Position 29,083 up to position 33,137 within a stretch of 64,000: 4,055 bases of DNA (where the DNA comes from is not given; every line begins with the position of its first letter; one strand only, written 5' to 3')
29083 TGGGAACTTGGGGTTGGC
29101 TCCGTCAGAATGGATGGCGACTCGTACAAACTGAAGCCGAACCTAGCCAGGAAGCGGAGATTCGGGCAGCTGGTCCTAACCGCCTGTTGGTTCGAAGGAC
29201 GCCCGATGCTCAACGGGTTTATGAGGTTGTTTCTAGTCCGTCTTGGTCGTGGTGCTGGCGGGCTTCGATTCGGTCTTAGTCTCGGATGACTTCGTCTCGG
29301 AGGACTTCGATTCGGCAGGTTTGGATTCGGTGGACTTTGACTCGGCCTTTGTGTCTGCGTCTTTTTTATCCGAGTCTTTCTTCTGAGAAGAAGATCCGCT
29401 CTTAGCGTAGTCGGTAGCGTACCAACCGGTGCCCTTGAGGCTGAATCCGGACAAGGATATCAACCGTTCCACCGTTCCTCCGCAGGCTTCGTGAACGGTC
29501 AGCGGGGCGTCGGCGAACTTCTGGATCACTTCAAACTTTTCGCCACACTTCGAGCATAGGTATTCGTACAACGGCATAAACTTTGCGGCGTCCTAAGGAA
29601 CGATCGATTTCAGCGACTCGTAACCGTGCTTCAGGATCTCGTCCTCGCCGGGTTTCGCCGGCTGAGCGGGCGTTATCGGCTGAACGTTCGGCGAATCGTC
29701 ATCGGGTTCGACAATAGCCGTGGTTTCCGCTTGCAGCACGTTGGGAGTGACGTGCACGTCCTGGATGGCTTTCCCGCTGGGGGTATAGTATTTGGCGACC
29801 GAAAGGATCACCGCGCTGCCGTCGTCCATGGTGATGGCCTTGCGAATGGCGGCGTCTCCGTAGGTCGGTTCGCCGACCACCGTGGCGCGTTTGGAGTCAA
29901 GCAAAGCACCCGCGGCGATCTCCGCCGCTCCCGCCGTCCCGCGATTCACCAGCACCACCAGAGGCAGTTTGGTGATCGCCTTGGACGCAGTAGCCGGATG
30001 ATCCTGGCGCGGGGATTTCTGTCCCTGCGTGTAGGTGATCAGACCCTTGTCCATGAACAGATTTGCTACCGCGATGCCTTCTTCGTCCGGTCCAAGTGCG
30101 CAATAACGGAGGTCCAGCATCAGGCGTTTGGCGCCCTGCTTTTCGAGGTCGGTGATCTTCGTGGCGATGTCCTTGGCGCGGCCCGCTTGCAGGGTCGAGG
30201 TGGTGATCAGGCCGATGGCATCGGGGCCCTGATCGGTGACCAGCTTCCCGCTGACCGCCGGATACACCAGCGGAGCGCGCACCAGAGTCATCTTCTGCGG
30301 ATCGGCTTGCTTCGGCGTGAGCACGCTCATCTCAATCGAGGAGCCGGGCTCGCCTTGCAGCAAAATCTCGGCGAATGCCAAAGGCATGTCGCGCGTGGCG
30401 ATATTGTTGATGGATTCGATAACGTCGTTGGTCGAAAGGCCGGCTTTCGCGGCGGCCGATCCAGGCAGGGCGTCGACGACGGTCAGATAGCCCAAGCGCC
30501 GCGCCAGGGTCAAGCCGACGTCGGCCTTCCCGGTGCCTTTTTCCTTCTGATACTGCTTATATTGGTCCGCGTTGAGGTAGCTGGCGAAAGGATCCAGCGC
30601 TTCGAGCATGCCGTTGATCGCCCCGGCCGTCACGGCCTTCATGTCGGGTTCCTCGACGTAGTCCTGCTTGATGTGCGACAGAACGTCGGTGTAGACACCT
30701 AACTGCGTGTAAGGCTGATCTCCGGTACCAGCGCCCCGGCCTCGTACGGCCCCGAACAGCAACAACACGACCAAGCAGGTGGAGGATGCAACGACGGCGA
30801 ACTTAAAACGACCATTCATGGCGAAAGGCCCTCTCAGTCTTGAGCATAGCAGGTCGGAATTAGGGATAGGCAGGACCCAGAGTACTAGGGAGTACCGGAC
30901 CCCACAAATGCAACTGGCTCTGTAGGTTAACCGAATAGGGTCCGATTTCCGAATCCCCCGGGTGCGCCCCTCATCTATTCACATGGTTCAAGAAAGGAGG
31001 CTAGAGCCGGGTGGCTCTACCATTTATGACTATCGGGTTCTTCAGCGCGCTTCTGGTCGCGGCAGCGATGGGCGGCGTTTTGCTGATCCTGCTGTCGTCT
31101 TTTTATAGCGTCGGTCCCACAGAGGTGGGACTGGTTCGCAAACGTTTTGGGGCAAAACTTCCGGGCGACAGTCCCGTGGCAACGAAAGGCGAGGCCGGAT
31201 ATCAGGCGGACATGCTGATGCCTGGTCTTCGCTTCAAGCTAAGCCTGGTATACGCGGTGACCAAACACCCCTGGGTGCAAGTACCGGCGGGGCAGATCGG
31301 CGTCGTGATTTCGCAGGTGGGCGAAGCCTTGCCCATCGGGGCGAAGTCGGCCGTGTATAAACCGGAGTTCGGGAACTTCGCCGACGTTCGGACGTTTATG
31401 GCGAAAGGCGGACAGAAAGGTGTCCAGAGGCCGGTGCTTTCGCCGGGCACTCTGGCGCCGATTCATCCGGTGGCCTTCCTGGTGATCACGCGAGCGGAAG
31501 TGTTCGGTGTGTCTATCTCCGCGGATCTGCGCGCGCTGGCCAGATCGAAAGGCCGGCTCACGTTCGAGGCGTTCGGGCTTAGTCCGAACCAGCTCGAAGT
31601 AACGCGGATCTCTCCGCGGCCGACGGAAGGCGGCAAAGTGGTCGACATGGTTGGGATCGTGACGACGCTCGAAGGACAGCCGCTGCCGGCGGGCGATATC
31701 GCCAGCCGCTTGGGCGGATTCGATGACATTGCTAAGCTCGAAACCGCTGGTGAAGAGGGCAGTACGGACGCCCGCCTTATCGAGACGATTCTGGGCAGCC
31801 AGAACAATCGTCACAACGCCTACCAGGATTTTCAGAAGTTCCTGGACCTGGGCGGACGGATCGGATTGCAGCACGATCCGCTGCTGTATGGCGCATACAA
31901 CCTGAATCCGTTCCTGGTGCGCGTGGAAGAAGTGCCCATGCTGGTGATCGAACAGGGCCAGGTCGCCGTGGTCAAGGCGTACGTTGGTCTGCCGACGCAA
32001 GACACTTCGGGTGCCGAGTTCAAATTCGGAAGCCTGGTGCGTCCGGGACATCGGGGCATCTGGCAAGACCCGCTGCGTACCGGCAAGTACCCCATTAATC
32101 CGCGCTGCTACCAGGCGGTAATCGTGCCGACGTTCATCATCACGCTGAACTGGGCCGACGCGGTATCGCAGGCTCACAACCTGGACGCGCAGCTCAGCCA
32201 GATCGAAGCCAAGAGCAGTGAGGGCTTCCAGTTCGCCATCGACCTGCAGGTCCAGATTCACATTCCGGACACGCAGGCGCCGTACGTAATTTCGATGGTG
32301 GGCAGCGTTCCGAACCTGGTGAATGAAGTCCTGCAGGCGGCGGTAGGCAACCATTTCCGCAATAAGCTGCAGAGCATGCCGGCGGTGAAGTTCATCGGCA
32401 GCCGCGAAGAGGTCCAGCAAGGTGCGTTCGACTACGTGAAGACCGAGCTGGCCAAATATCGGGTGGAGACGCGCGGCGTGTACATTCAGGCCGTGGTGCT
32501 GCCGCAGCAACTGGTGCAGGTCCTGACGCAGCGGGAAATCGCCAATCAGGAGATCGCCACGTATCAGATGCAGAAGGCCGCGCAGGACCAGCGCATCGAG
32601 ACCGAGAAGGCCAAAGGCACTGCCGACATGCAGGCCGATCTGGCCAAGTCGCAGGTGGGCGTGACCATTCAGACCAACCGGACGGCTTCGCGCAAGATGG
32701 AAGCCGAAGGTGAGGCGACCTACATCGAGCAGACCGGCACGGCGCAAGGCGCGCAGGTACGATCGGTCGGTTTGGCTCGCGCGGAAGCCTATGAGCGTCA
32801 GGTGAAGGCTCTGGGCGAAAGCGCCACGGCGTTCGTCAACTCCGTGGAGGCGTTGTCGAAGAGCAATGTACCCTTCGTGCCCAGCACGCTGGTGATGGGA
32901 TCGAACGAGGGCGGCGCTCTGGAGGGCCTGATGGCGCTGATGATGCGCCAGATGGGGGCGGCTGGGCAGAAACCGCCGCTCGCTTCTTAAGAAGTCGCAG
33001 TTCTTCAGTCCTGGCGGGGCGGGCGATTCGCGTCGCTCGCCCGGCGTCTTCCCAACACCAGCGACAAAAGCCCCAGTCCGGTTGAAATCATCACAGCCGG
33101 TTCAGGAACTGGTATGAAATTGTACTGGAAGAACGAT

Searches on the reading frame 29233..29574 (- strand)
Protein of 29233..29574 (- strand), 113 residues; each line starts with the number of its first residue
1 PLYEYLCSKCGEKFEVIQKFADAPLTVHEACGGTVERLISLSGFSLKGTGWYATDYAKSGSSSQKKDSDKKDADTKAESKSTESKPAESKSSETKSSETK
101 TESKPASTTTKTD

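Call 52: search_protein_families(library=pfam, proteins=[window:29233-29574:-], max_evalue=0.01)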
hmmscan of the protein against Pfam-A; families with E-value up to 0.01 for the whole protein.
window:29233-29574:- (113 aa): 1 family
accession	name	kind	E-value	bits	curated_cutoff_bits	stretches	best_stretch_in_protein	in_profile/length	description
PF09723.15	Zn_ribbon_8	-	4e-14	52.8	34.4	1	1-39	2-41/41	Zinc ribbon domain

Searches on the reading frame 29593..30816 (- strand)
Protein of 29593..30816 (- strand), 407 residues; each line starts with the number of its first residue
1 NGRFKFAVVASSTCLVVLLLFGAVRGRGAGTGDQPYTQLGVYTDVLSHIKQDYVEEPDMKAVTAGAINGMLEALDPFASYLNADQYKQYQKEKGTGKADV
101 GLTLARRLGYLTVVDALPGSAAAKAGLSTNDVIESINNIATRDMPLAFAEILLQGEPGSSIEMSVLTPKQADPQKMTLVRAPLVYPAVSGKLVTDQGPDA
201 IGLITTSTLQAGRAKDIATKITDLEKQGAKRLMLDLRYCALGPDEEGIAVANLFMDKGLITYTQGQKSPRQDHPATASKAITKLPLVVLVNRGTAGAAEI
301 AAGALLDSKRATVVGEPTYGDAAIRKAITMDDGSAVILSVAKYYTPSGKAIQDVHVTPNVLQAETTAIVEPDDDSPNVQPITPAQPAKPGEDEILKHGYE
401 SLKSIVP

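Call 11: search_protein_families(library=pfam, proteins=[window:29593-30816:-], max_evalue=0.001)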
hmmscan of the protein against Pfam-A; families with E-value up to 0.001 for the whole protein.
window:29593-30816:- (407 aa): 5 families
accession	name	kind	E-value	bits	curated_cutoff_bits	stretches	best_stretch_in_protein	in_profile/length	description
PF03572.23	Peptidase_S41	-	1.2e-35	123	24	1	201-360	2-163/165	Peptidase family S41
PF17820.7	PDZ_6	-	2.4e-08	34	27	1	113-165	2-52/54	PDZ domain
PF22694.1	CtpB_N-like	-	2.2e-06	28.4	27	1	44-84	43-84/85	Activating protease CtpB N-terminal domain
PF00595.29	PDZ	-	9.2e-06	26.4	23.2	1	96-165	8-80/81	PDZ domain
PF13180.12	PDZ_2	-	0.00066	20.3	27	0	100-166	3-68/80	PDZ domain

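Call 83: find_related_loci(query=window:29593-30816:-, collection=metagenome_contigs, flank=8000)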
Query window:29593-30816:- (407 aa) in metagenome_contigs; peptide patterns used: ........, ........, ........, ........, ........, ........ (x = any residue, [..] = any of these).
600 stretches matched a pattern (row limit reached: there are more); 551 encode a relative of the query (tblastn E <= 1e-3); the best 80 are kept; 80 distinct loci.
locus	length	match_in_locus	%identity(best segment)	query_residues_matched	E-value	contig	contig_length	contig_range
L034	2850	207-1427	94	1-407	0e+0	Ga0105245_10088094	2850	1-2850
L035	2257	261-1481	94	1-407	0e+0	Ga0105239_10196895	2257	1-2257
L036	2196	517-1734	94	1-407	0e+0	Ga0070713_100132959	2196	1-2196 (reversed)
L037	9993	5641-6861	94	1-407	0e+0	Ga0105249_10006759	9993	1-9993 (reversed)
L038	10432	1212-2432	94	1-407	0e+0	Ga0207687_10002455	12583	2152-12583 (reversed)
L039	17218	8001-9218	93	1-407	0e+0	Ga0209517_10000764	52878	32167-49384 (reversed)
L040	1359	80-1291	89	2-405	0e+0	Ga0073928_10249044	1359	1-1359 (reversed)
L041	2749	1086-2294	89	2-405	0e+0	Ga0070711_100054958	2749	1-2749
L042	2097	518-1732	89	1-407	0e+0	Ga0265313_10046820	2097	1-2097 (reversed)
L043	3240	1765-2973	89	2-405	0e+0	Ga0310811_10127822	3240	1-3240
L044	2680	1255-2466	88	1-406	0e+0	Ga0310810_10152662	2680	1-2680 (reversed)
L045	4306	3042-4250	88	2-407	0e+0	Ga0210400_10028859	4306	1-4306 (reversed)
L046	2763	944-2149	87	2-405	0e+0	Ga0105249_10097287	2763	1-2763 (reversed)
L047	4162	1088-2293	86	2-405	0e+0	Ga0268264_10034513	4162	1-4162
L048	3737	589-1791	88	1-403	0e+0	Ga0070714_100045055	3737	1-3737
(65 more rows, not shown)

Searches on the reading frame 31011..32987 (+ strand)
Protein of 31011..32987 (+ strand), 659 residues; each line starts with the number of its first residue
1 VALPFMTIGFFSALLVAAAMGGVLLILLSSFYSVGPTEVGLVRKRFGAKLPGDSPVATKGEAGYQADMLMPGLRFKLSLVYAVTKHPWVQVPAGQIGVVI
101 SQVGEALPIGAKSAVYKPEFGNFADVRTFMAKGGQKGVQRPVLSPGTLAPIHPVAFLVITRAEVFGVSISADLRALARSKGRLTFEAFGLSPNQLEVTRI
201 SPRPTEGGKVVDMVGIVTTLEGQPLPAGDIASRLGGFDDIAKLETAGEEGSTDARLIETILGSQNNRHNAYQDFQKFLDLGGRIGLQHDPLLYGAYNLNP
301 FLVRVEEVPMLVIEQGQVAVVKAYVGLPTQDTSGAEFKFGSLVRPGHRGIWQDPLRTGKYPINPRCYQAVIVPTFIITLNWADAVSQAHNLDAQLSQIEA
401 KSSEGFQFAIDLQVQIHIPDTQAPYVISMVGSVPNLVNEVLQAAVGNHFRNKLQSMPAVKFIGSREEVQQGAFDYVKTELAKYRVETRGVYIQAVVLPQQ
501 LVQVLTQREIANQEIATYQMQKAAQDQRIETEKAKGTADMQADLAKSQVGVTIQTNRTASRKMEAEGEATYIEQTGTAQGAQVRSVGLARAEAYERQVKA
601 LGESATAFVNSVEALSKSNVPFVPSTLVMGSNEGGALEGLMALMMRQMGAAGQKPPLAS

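Call 11: search_protein_families(library=pfam, proteins=[window:31011-32987:+], max_evalue=0.001)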
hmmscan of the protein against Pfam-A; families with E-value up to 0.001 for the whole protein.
window:31011-32987:+ (659 aa): 1 family
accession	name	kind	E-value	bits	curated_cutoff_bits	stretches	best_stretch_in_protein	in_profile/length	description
PF01145.31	Band_7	-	1.2e-17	65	23.6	1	312-526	2-166/176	SPFH domain / Band 7 family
